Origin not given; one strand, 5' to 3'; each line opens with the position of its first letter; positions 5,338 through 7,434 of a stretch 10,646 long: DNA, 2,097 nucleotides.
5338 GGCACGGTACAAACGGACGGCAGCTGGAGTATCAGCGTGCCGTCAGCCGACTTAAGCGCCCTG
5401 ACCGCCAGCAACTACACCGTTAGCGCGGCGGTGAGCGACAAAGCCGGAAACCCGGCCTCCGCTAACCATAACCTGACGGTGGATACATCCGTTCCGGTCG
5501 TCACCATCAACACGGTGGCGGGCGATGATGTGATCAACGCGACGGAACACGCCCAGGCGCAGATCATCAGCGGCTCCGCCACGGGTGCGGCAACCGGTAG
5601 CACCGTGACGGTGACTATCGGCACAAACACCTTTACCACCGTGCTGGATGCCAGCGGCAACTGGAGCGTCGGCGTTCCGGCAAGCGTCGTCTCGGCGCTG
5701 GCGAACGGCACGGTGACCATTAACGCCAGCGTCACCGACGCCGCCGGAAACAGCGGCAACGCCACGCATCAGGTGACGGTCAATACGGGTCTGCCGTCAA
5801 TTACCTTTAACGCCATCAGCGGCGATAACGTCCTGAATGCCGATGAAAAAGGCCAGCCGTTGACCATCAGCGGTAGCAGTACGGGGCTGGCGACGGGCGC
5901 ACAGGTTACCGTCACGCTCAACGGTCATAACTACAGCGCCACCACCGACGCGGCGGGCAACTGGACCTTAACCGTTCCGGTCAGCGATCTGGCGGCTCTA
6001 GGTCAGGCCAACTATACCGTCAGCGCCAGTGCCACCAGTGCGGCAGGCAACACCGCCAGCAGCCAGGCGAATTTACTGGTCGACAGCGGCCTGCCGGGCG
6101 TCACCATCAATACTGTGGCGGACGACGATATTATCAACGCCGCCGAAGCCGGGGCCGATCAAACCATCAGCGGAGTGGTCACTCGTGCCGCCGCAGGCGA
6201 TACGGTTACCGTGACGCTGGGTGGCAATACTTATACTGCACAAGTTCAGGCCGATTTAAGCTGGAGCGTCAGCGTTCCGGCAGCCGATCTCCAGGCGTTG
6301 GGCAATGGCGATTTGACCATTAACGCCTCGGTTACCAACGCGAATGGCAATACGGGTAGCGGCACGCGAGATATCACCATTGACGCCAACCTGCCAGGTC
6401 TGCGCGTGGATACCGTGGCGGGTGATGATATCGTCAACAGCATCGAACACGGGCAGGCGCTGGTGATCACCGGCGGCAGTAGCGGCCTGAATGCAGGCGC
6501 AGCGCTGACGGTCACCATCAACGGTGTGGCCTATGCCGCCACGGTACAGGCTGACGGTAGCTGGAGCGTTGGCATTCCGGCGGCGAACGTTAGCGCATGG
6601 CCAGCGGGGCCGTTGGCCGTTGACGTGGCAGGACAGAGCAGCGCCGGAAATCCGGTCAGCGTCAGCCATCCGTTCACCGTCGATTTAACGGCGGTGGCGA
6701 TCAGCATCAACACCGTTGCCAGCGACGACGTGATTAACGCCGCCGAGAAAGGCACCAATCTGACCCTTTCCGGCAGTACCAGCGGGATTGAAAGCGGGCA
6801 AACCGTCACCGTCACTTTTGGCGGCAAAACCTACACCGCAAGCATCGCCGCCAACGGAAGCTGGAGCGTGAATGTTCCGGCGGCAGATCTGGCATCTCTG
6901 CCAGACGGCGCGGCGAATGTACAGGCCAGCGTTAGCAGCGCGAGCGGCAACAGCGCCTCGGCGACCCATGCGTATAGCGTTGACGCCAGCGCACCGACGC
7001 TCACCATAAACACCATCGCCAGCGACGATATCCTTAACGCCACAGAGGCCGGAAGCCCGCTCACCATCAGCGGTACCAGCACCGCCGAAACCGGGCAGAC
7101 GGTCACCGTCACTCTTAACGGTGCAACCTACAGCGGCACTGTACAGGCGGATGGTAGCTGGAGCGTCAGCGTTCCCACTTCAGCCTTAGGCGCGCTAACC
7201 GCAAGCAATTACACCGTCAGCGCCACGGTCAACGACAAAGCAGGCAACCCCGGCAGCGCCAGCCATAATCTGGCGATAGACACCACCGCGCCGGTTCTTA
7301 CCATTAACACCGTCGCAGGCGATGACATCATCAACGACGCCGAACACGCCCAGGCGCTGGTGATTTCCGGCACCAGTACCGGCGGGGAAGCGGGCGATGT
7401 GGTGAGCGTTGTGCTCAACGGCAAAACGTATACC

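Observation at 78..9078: Hierarchical organisation: six module types in fixed order forming a ~1.8-kb super-repeat, present five times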

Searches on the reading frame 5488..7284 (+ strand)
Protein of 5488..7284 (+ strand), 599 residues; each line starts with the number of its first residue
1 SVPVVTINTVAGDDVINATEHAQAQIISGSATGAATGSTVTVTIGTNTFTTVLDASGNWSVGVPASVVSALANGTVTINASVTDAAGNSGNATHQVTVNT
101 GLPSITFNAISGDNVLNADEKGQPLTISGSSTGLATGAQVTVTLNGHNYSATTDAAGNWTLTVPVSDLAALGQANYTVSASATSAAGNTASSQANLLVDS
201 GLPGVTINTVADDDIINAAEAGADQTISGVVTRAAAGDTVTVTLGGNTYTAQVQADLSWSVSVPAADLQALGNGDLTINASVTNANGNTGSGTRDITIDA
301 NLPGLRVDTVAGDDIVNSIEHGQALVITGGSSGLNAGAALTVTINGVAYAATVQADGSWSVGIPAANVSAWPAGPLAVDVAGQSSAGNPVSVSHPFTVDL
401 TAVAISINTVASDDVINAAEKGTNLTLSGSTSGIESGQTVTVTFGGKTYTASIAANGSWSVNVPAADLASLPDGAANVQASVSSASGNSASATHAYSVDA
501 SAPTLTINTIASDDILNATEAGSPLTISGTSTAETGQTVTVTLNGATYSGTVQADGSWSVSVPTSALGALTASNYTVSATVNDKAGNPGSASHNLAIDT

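Call 28: find_homologous_proteins(query=window:5488-7284:+, max_evalue=1e-20)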
Query window:5488-7284:+ (599 aa): 580 proteins with E <= 1e-20 among 8000 candidates; the best 120 are listed.
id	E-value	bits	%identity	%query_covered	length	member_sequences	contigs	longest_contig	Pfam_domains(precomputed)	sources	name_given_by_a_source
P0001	0.0e+0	1372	87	100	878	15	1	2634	PF22479.3,PF13750.13,PF23424.2,PF19077.7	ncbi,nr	ncbi:Ig-like domain-containing protein, partial [Escherichia coli]|nr:Ig-like domain-containing prot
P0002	0.0e+0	1290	66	99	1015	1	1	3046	PF22479.3,PF26011.1,PF17963.8,PF13750.13,PF25262.2,PF23424.2,PF19077.7,PF17936.8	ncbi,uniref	ncbi:Ig-like domain-containing protein, partial [Enterobacter vonholyi]|uniref:Ig-like domain-contai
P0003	0.0e+0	1257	70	85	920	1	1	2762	PF22479.3,PF23424.2,PF19077.7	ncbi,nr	ncbi:Ig-like domain-containing protein, partial [Escherichia coli]|nr:Ig-like domain-containing prot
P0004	0.0e+0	1238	93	60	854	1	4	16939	PF13750.13,PF16403.12,PF17295.8,PF19077.7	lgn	-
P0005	0.0e+0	1227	66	90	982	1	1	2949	PF22479.3,PF25262.2,PF19077.7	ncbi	ncbi:Ig-like domain-containing protein, partial [Citrobacter freundii]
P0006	0.0e+0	1191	72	74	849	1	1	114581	PF22479.3,PF19077.7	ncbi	ncbi:Ig-like domain-containing protein, partial [Escherichia coli]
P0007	0.0e+0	1182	70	100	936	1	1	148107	PF27332.1,PF17963.8,PF02494.23,PF13750.13,PF19077.7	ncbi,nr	ncbi:hypothetical protein EC150222_02030 [Escherichia coli O145:H28]|nr:hypothetical protein EC15022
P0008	0.0e+0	1178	74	69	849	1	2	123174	PF22479.3,PF19077.7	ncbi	ncbi:Ig-like domain-containing protein, partial [Escherichia coli]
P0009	0.0e+0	1175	70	90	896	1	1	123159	PF22479.3,PF17963.8,PF19077.7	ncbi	ncbi:beta strand repeat-containing protein, partial [Escherichia coli]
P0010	0.0e+0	1161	68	97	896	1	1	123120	PF22479.3,PF17963.8,PF23424.2,PF19077.7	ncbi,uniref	ncbi:beta strand repeat-containing protein, partial [Escherichia coli]|uniref:beta strand repeat-con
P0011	0.0e+0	1119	62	99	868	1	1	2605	PF22479.3,PF00717.29,PF13750.13,PF17295.8,PF19077.7,PF28094.1,PF17936.8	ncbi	ncbi:Ig-like domain-containing protein, partial [Escherichia coli]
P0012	0.0e+0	1117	63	89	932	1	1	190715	PF17963.8,PF25262.2,PF19077.7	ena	-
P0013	0.0e+0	1110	56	100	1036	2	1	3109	PF22479.3,PF15418.13,PF17963.8,PF13750.13,PF25262.2,PF19077.7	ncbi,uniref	ncbi:Ig-like domain-containing protein, partial [Shinella sp.]|uniref:Ig-like domain-containing prot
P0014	0.0e+0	1089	67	100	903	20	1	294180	PF22479.3,PF17963.8,PF13750.13,PF25262.2,PF23424.2,PF16403.12,PF19077.7,PF17936.8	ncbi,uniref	ncbi:Ig-like domain-containing protein, partial [Escherichia coli]|uniref:Ig-like domain-containing 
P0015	0.0e+0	1083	65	100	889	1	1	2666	PF22479.3,PF17963.8,PF02494.23,PF13750.13,PF25262.2,PF08922.18,PF19077.7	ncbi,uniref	ncbi:Ig-like domain-containing protein, partial [Enterobacter hormaechei]|uniref:Ig-like domain-cont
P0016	0.0e+0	1077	69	83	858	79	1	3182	PF22479.3,PF00717.29,PF19077.7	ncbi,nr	ncbi:Ig-like domain-containing protein, partial [Escherichia coli]|nr:Ig-like domain-containing prot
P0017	0.0e+0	1073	57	90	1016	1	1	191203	PF15418.13,PF19077.7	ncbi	-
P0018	0.0e+0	1064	67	100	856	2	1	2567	PF17963.8,PF02494.23,PF27630.1,PF25262.2,PF23424.2,PF08922.18,PF19077.7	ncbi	ncbi:Ig-like domain-containing protein, partial [Enterobacter kobei]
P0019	0.0e+0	1063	70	90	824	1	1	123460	PF22479.3,PF17963.8,PF23424.2,PF19077.7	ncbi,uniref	ncbi:Ig-like domain-containing protein, partial [Escherichia coli]|uniref:Ig-like domain-containing 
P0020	0.0e+0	1055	74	69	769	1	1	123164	PF22479.3,PF19077.7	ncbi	ncbi:Ig-like domain-containing protein, partial [Escherichia coli]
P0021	0.0e+0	1047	75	67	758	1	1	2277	PF22479.3,PF19077.7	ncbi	ncbi:TPA: Ig-like domain-containing protein, partial [Escherichia coli]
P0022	0.0e+0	1041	65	100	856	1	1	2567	PF27332.1,PF22479.3,PF17963.8,PF02494.23,PF19077.7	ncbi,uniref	ncbi:Ig-like domain-containing protein, partial [Enterobacter hormaechei]|uniref:Ig-like domain-cont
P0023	0.0e+0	1041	61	81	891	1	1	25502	PF13750.13,PF25262.2,PF19077.7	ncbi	-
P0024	0.0e+0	1040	65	100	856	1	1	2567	PF27332.1,PF22479.3,PF17963.8,PF02494.23,PF25262.2,PF08922.18,PF19077.7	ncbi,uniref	ncbi:Ig-like domain-containing protein, partial [Enterobacter hormaechei]|uniref:Ig-like domain-cont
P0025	0.0e+0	1040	64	100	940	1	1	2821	PF22479.3,PF17963.8,PF13750.13,PF23424.2,PF16403.12,PF19077.7,PF17936.8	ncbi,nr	ncbi:TPA: Ig-like domain-containing protein, partial [Escherichia coli]|nr:Ig-like domain-containing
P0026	0.0e+0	1040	57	94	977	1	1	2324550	PF22479.3,PF26011.1,PF13750.13,PF25262.2,PF19077.7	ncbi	-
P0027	0.0e+0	1038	74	69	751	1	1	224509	PF22479.3,PF19077.7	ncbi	ncbi:Ig-like domain-containing protein, partial [Escherichia coli]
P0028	0.0e+0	1034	57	90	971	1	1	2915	PF25262.2,PF19077.7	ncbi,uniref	ncbi:Ig-like domain-containing protein, partial [Enterobacter hormaechei]|uniref:Ig-like domain-cont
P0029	0.0e+0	1028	65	100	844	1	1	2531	PF27332.1,PF22479.3,PF17963.8,PF02494.23,PF13750.13,PF19077.7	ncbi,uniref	ncbi:Ig-like domain-containing protein, partial [Enterobacter hormaechei]|uniref:Ig-like domain-cont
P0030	0.0e+0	1023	62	100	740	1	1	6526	PF22479.3,PF19077.7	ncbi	ncbi:adhesin, partial [Shigella dysenteriae]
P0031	5.8e-297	1004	74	69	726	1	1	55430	PF22479.3,PF19077.7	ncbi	ncbi:Ig-like domain-containing protein, partial [Escherichia coli]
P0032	8.3e-297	1003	68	80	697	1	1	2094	PF13750.13,PF19077.7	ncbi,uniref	ncbi:Ig-like domain-containing protein, partial [Escherichia coli]|uniref:Ig-like domain-containing 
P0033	2.8e-296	1002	46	100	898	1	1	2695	PF22479.3,PF26011.1,PF00717.29,PF13750.13,PF25262.2,PF23424.2,PF09136.17,PF19077.7,PF10711.16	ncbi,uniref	ncbi:Ig-like domain-containing protein, partial [Huaxiibacter chinensis]|uniref:Ig-like domain-conta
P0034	1.3e-294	996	71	100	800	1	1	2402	PF22479.3,PF17963.8,PF16403.12,PF19077.7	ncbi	ncbi:TPA: Ig-like domain-containing protein, partial [Escherichia coli]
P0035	2.0e-294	996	75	67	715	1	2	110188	PF22479.3,PF19077.7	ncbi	ncbi:Ig-like domain-containing protein, partial [Escherichia coli]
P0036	3.3e-293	992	72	74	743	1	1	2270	PF19077.7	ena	-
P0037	2.8e-292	988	95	49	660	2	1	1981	PF13750.13,PF19077.7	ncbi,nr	ncbi:Ig-like domain-containing protein, partial [Escherichia coli]|nr:Ig-like domain-containing prot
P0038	2.8e-290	982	95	58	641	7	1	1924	PF13750.13,PF23424.2,PF19077.7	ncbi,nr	ncbi:Ig-like domain-containing protein, partial [Escherichia coli]|nr:Ig-like domain-containing prot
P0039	3.3e-288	975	65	99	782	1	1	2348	PF27332.1,PF17963.8,PF25262.2,PF08922.18,PF19077.7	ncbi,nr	ncbi:Ig-like domain-containing protein, partial [Enterobacter hormaechei]|nr:Ig-like domain-containi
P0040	4.4e-285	965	64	98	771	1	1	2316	PF27332.1,PF17963.8,PF25262.2,PF08922.18,PF19077.7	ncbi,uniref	ncbi:Ig-like domain-containing protein, partial [Enterobacter hormaechei]|uniref:Ig-like domain-cont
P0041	1.1e-282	957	69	82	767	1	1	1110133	PF19077.7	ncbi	-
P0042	1.1e-281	954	62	97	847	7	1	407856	PF22479.3,PF13750.13,PF25262.2,PF19077.7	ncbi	ncbi:Ig-like domain-containing protein, partial [Enterobacter hormaechei]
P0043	1.6e-281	953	70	90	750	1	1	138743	PF22479.3,PF17963.8,PF19077.7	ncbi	ncbi:Ig-like domain-containing protein, partial [Escherichia coli]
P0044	1.1e-277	940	65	63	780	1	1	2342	PF22479.3,PF13750.13,PF25262.2,PF19077.7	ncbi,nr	ncbi:MAG: Ig-like domain-containing protein, partial [Enterobacter sp.]|nr:Ig-like domain-containing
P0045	6.6e-272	921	60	100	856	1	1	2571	PF22479.3,PF15418.13,PF17963.8,PF13750.13,PF25262.2,PF19077.7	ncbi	ncbi:Ig-like domain-containing protein, partial [Enterobacter hormaechei]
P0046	9.2e-272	921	64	100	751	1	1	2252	PF27332.1,PF17963.8,PF08922.18,PF19077.7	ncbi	ncbi:Ig-like domain-containing protein, partial [Enterobacter hormaechei]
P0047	1.7e-271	920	64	75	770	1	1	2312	PF15418.13,PF13750.13,PF25262.2,PF19077.7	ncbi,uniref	ncbi:Ig-like domain-containing protein, partial [Enterobacter sp. C6]|uniref:Ig-like domain-containi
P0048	1.3e-270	917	63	93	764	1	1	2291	PF25262.2,PF19077.7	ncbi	ncbi:Ig-like domain-containing protein, partial [Enterobacter hormaechei]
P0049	6.5e-269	911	96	74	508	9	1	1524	PF19077.7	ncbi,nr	ncbi:TPA: Ig-like domain-containing protein, partial [Escherichia coli]|nr:Ig-like domain-containing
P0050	5.1e-268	908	71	56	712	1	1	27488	PF19077.7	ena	-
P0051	9.4e-268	908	69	100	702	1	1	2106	PF22479.3,PF13750.13,PF19077.7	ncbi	ncbi:TPA: Ig-like domain-containing protein, partial [Escherichia coli]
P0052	5.1e-267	905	58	97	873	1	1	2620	PF25262.2,PF23424.2,PF19077.7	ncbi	ncbi:BNR/Asp-box repeat domain protein, partial [bacteria symbiont BFo1 of Frankliniella occidentali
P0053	3.8e-264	896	54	99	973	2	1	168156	PF13750.13,PF23424.2,PF19077.7,PF17936.8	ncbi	ncbi:hypothetical protein GM30_23075, partial [Trabulsiella odontotermitis]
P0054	1.5e-263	894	65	100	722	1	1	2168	PF17963.8,PF19077.7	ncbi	ncbi:Ig-like domain-containing protein, partial [Enterobacter hormaechei]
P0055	7.8e-259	878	47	99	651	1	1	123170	PF19077.7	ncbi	ncbi:Ig-like domain-containing protein, partial [Escherichia coli]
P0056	3.7e-256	869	95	62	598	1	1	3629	PF13750.13,PF23424.2,PF19077.7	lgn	-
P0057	2.0e-249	847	49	82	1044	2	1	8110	PF15418.13,PF13750.13,PF19077.7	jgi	-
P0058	5.8e-249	846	75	67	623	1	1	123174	PF22479.3,PF19077.7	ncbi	ncbi:Ig-like domain-containing protein, partial [Escherichia coli]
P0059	6.0e-248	842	68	92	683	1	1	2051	PF19077.7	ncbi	ncbi:Ig-like domain-containing protein, partial [Escherichia coli]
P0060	6.4e-248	842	94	73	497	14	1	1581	PF19077.7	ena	-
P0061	1.9e-245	834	95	69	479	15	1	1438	PF23424.2,PF19077.7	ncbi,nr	ncbi:Ig-like domain-containing protein, partial [Escherichia coli O157:NM]|nr:Ig-like domain-contain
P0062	5.1e-244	829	60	91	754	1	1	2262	PF15418.13,PF13750.13,PF19077.7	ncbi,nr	ncbi:MAG: Ig-like domain-containing protein, partial [Enterobacter hormaechei]|nr:Ig-like domain-con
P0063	7.6e-244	829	63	91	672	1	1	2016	PF17963.8,PF13750.13,PF19077.7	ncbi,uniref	ncbi:Ig-like domain-containing protein, partial [Enterobacter hormaechei]|uniref:Ig-like domain-cont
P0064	1.4e-243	828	63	86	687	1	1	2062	PF19077.7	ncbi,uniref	ncbi:Ig-like domain-containing protein, partial [Enterobacter hormaechei]|uniref:Ig-like domain-cont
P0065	1.3e-241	821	67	75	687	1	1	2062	PF22479.3,PF17963.8,PF00717.29,PF19077.7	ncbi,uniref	ncbi:Ig-like domain-containing protein, partial [Escherichia coli]|uniref:Ig-like domain-containing 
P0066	1.5e-241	821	68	85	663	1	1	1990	PF17963.8,PF13750.13,PF25262.2,PF19077.7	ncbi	ncbi:Ig-like domain-containing protein, partial [Enterobacter mori]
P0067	1.8e-241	821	64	92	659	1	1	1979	PF27332.1,PF17963.8,PF19077.7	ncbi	ncbi:BNR/Asp-box repeat domain protein, partial [Enterobacter hormaechei]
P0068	4.0e-241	820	66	76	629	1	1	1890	PF22479.3,PF19077.7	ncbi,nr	ncbi:Ig-like domain-containing protein, partial [Escherichia coli]|nr:Ig-like domain-containing prot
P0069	5.1e-239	813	72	77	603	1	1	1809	PF19077.7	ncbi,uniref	ncbi:Ig-like domain-containing protein, partial [Trabulsiella odontotermitis]|uniref:Ig-like domain-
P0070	2.4e-236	804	64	75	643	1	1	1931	PF13750.13,PF19077.7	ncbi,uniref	ncbi:Ig-like domain-containing protein, partial [Enterobacter cloacae]|uniref:Ig-like domain-contain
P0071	4.5e-236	803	65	87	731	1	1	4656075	PF17963.8,PF13750.13,PF19077.7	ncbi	-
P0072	2.8e-235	800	70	55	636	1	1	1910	PF08922.18,PF19077.7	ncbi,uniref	ncbi:Ig-like domain-containing protein, partial [Lelliottia amnigena]|uniref:Ig-like domain-containi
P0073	6.2e-235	799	44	99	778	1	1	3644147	PF22479.3,PF26011.1,PF17963.8,PF13750.13,PF23424.2,PF12245.15,PF09136.17,PF19077.7,PF17936.8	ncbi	-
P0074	1.3e-234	798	66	88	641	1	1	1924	PF19077.7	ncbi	ncbi:Ig-like domain-containing protein, partial [Citrobacter freundii]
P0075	4.5e-234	796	68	88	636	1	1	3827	PF19077.7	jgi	-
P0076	4.9e-234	796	66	99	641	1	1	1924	PF17963.8,PF19077.7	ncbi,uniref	ncbi:Ig-like domain-containing protein, partial [Enterobacter cloacae complex sp. GF14B]|uniref:Ig-l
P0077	1.6e-233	795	76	77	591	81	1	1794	PF17963.8,PF13750.13,PF19077.7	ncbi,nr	ncbi:TPA: Ig-like domain-containing protein, partial [Escherichia coli]|nr:Ig-like domain-containing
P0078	1.6e-232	791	63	88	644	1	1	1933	PF17963.8,PF19077.7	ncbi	ncbi:Ig-like domain-containing protein, partial [Enterobacter hormaechei]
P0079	2.7e-232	791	63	88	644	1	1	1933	PF17963.8,PF19077.7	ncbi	ncbi:Ig-like domain-containing protein, partial [Enterobacter hormaechei]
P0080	3.6e-232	790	63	88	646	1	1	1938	PF17963.8,PF19077.7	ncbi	ncbi:Ig-like domain-containing protein, partial [Enterobacter hormaechei]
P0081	4.5e-232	790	69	61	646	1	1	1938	PF17963.8,PF25262.2,PF19077.7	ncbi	ncbi:Ig-like domain-containing protein, partial [Enterobacter asburiae]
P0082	1.2e-231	788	63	88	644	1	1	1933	PF17963.8,PF19077.7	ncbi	ncbi:Ig-like domain-containing protein, partial [Enterobacter hormaechei]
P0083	1.6e-230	785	68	62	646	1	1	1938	PF08669.18,PF25262.2,PF19077.7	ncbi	ncbi:Ig-like domain-containing protein, partial [Enterobacter hormaechei]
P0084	2.8e-230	784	66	75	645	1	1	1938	PF19077.7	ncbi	ncbi:Ig-like domain-containing protein, partial [Enterobacter intestinihominis]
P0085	3.1e-230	784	63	100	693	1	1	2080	PF15418.13,PF13750.13,PF19077.7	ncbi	ncbi:type 1 secretion protein, partial [Enterobacter cloacae]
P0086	6.5e-230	783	64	84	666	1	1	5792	PF26011.1,PF23424.2,PF19077.7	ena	-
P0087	6.6e-230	783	66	69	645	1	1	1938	PF19077.7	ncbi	ncbi:Ig-like domain-containing protein, partial [Enterobacter hormaechei]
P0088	8.8e-230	782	67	93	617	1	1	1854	PF13750.13,PF19077.7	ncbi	ncbi:Ig-like domain-containing protein, partial [Enterobacter cloacae subsp. cloacae]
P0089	1.2e-228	778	65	99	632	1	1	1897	PF17963.8,PF08922.18,PF19077.7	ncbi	ncbi:Ig-like domain-containing protein, partial [Enterobacter hormaechei]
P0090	1.7e-228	778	64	76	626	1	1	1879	PF19077.7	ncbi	ncbi:Ig-like domain-containing protein, partial [Enterobacter cloacae]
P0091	6.0e-228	776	64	99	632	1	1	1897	PF17963.8,PF19077.7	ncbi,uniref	ncbi:Ig-like domain-containing protein, partial [Enterobacter hormaechei]|uniref:Ig-like domain-cont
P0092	2.9e-227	774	72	59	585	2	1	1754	PF19077.7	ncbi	ncbi:TPA: Ig-like domain-containing protein, partial [Escherichia coli]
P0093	6.9e-227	773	68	66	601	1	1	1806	PF22479.3,PF23424.2,PF17295.8,PF19077.7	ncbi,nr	ncbi:Ig-like domain-containing protein, partial [Escherichia coli]|nr:Ig-like domain-containing prot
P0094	8.9e-227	772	62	76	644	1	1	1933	PF17963.8,PF19077.7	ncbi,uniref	ncbi:Ig-like domain-containing protein, partial [Enterobacter hormaechei]|uniref:Ig-like domain-cont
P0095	1.2e-226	772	61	81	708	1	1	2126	PF22479.3,PF19077.7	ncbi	ncbi:Ig-like domain-containing protein, partial [Enterobacter hormaechei subsp. xiangfangensis]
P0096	1.9e-226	771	66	94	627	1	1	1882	PF22479.3,PF13750.13,PF19077.7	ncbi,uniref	ncbi:Ig-like domain-containing protein, partial [Enterobacter hormaechei]|uniref:Ig-like domain-cont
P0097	7.9e-226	769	66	93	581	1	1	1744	PF26011.1,PF13750.13,PF23424.2,PF19077.7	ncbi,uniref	ncbi:Ig-like domain-containing protein, partial [Enterobacter hormaechei]|uniref:Ig-like domain-cont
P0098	4.2e-225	767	66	94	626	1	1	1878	PF13750.13,PF19077.7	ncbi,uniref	ncbi:Ig-like domain-containing protein, partial [Enterobacter hormaechei]|uniref:Ig-like domain-cont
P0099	1.2e-224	765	65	98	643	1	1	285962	PF13750.13,PF19077.7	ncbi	-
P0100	4.0e-224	764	66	93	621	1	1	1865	PF13750.13,PF19077.7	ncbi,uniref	ncbi:Ig-like domain-containing protein, partial [Enterobacter hormaechei]|uniref:Ig-like domain-cont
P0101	6.0e-224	763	63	98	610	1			PF19077.7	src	-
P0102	8.0e-224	763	63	84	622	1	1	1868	PF19077.7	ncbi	ncbi:Ig-like domain-containing protein, partial [Enterobacter hormaechei]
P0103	2.4e-223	761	64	97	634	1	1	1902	PF19077.7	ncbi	ncbi:Ig-like domain-containing protein, partial [Enterobacter hormaechei]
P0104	4.3e-223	760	64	75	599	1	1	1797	PF13750.13,PF19077.7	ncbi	ncbi:TPA: Ig-like domain-containing protein, partial [Enterobacter cloacae subsp. dissolvens]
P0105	4.6e-223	760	72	60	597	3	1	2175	PF19077.7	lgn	-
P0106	9.9e-223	759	65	94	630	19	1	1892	PF19077.7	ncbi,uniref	ncbi:Ig-like domain-containing protein, partial [Enterobacter hormaechei]|uniref:Ig-like domain-cont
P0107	3.6e-222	757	66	98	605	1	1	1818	PF23424.2,PF19077.7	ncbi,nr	ncbi:MAG: Ig-like domain-containing protein, partial [Enterobacter cloacae]|nr:Ig-like domain-contai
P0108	2.1e-221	755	64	75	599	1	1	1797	PF13750.13,PF19077.7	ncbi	ncbi:TPA: Ig-like domain-containing protein, partial [Enterobacter cloacae]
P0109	4.6e-221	753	67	91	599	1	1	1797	PF19077.7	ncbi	ncbi:TPA: Ig-like domain-containing protein, partial [Citrobacter freundii]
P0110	8.3e-221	753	66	95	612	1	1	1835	PF13750.13,PF19077.7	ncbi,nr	ncbi:TPA: Ig-like domain-containing protein, partial [Enterobacter hormaechei]|nr:Ig-like domain-con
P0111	9.3e-221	752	65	97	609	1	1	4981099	PF19077.7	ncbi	ncbi:Ig-like domain-containing protein, partial [Citrobacter freundii]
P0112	1.1e-220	752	62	66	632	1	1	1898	PF17963.8,PF19077.7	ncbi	ncbi:Ig-like domain-containing protein, partial [Enterobacter hormaechei subsp. xiangfangensis]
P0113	1.4e-220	752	72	82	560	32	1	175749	PF19077.7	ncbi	ncbi:Ig-like domain-containing protein, partial [Escherichia coli]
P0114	5.6e-220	750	64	75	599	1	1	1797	PF13750.13,PF19077.7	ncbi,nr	ncbi:Ig-like domain-containing protein, partial [Enterobacter cloacae]|nr:Ig-like domain-containing 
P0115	5.6e-220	750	65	100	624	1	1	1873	PF19077.7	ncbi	ncbi:Ig-like domain-containing protein, partial [Enterobacter hormaechei]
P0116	6.6e-220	750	56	91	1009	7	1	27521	PF15418.13,PF13750.13,PF22783.2,PF19077.7,PF17936.8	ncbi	ncbi:hypothetical protein BOM23_14310, partial [Erwinia sp. OLMDLW33]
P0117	8.3e-220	749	66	91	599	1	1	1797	PF19077.7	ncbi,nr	ncbi:TPA: Ig-like domain-containing protein, partial [Citrobacter freundii]|nr:Ig-like domain-contai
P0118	2.2e-219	748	64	75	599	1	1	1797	PF13750.13,PF19077.7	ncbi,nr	ncbi:TPA: Ig-like domain-containing protein, partial [Enterobacter cloacae]|nr:Ig-like domain-contai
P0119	7.3e-219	746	66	67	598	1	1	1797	PF19077.7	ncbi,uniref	ncbi:Ig-like domain-containing protein, partial [Enterobacter hormaechei]|uniref:Ig-like domain-cont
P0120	9.6e-219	746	61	72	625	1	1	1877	PF17963.8,PF19077.7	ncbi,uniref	ncbi:Ig-like domain-containing protein, partial [Enterobacter hormaechei]|uniref:Ig-like domain-cont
